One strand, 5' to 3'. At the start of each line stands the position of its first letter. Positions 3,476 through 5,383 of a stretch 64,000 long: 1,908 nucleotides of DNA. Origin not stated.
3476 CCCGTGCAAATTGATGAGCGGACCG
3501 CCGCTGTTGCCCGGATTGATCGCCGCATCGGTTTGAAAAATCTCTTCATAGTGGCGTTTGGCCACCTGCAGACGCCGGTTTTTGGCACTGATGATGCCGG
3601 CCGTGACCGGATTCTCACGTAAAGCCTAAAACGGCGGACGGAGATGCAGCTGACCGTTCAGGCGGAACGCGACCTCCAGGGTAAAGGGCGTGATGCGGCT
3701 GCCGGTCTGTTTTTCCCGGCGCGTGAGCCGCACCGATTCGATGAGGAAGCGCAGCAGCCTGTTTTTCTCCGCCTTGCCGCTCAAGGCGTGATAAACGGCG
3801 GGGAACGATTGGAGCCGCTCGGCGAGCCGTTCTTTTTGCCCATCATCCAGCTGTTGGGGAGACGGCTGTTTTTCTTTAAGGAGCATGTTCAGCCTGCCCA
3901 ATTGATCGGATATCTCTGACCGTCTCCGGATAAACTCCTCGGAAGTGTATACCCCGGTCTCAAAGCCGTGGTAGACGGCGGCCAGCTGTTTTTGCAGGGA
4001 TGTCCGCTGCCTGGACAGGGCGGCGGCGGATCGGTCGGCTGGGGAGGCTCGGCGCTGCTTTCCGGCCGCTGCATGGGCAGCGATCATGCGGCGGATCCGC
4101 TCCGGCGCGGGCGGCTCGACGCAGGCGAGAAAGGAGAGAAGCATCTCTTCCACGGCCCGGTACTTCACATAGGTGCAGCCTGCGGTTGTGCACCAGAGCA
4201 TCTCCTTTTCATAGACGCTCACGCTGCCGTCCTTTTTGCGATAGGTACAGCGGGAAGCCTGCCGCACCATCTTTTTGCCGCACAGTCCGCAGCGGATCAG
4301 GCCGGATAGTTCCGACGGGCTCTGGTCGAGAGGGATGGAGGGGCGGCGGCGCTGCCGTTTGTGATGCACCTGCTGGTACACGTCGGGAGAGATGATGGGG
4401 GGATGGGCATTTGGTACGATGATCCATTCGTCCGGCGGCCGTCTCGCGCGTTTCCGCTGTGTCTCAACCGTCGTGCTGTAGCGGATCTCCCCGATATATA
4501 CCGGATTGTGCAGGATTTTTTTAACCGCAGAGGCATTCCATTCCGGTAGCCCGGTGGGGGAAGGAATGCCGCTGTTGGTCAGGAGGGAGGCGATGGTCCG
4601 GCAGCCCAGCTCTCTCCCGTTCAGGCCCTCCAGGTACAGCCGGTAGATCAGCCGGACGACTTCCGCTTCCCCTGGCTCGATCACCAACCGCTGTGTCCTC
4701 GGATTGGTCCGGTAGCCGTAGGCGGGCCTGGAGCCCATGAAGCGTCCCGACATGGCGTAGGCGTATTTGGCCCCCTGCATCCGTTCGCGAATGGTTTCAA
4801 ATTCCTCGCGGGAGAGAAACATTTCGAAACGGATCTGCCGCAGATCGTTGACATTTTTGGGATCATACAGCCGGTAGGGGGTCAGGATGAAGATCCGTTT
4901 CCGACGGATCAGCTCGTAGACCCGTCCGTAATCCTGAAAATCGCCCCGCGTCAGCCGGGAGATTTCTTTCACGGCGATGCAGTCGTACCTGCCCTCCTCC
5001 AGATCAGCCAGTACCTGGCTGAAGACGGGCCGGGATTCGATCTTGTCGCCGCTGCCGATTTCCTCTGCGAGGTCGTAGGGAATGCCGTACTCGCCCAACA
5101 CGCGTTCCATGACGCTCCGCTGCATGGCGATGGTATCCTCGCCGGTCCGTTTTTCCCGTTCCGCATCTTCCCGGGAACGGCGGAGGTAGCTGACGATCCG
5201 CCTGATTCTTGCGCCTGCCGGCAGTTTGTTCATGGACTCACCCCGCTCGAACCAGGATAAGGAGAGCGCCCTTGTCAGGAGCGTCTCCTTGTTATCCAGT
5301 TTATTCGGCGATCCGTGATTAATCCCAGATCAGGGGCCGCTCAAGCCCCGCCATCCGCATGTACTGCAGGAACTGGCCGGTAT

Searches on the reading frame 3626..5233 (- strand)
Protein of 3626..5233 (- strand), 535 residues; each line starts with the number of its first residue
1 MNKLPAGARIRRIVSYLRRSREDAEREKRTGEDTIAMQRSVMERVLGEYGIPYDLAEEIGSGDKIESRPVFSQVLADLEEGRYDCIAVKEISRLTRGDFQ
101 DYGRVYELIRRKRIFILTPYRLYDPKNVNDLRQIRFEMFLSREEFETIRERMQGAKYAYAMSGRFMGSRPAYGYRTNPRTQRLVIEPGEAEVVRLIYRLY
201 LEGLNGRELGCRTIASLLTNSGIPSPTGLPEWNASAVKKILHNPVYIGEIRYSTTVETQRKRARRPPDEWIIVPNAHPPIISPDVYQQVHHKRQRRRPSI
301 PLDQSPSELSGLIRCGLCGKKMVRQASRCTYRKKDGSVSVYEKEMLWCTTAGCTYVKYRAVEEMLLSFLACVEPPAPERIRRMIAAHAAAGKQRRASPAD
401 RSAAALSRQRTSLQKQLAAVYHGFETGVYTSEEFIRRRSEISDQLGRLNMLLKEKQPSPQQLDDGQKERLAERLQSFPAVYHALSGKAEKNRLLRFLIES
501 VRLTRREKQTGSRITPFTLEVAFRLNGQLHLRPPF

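Call 66: search_protein_families(library=pfam, proteins=[window:3626-5233:-], max_evalue=0.01)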
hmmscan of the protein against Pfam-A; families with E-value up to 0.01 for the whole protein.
window:3626-5233:- (535 aa): 4 families
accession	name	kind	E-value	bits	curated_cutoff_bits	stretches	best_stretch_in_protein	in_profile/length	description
PF07508.19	Recombinase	-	2.4e-26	92.4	21.1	1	189-296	3-102/102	Recombinase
PF00239.26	Resolvase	-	1.4e-12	48.3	23.3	1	13-164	1-144/145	Resolvase, N terminal domain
PF13408.12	Zn_ribbon_recom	-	2e-05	25.3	25.3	1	309-366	2-54/58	Recombinase zinc beta ribbon domain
PF14282.11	FlxA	-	0.0025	18.4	26.3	1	389-467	5-80/101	FlxA-like protein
